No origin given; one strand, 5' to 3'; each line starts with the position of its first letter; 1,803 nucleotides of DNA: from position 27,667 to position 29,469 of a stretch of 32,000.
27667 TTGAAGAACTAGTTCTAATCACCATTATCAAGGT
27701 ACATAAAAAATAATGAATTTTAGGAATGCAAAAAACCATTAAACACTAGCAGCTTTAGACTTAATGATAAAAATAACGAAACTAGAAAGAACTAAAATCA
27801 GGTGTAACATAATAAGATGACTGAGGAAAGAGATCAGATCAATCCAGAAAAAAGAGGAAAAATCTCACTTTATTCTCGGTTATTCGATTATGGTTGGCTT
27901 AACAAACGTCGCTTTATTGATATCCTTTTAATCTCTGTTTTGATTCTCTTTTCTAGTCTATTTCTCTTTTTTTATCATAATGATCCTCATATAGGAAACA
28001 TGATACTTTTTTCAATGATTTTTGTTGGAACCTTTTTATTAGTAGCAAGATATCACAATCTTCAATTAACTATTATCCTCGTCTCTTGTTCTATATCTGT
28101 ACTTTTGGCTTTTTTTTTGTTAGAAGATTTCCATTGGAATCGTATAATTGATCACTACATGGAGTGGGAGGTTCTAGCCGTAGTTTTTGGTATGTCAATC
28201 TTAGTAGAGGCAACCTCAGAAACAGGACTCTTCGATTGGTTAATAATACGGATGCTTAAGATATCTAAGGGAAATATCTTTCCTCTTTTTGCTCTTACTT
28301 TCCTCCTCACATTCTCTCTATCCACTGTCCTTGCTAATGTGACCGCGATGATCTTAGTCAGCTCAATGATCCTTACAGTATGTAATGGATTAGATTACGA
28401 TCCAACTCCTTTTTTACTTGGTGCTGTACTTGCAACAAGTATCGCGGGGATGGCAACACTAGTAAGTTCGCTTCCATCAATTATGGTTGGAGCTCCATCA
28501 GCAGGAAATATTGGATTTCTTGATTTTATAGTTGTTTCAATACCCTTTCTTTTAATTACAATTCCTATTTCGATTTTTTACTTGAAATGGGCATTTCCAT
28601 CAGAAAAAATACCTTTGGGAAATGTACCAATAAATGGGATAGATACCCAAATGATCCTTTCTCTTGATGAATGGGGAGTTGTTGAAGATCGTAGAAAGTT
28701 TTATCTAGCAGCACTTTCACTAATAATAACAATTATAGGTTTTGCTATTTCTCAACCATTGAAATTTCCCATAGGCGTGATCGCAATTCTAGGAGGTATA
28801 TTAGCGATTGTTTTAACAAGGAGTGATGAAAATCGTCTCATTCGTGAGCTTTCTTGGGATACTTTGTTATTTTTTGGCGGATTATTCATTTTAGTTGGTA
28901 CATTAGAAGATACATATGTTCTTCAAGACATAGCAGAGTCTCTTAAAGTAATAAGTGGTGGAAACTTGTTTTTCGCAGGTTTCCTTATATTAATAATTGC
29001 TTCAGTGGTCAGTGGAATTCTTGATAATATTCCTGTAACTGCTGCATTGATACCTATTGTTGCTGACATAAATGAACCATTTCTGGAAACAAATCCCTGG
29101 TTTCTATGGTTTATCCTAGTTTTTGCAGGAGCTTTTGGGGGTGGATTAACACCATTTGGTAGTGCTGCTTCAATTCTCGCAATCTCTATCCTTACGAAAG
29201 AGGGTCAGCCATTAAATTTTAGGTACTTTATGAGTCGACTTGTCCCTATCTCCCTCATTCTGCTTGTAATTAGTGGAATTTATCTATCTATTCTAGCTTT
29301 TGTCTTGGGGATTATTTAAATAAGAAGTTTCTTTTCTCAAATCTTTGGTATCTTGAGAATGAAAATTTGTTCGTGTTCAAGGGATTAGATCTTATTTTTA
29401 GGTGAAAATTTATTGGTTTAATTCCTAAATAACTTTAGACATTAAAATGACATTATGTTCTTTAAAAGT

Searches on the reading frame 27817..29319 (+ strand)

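Call 29: search_protein_families(library=pfam, proteins=[window:27817-29319:+], max_evalue=0.001)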
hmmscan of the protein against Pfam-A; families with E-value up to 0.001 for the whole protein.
window:27817-29319:+ (500 aa): 3 families
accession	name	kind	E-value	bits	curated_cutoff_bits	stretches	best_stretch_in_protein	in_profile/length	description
PF03600.22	CitMHS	-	2.1e-48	165.6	31.9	1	86-436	11-335/336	Citrate transporter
PF00939.25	Na_sulph_symp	-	1.6e-13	51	27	2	238-485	219-462/472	Sodium:sulfate symporter transmembrane region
PF02040.21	ArsB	-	1.4e-09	38.3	22.2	1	67-490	4-421/423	Arsenical pump membrane protein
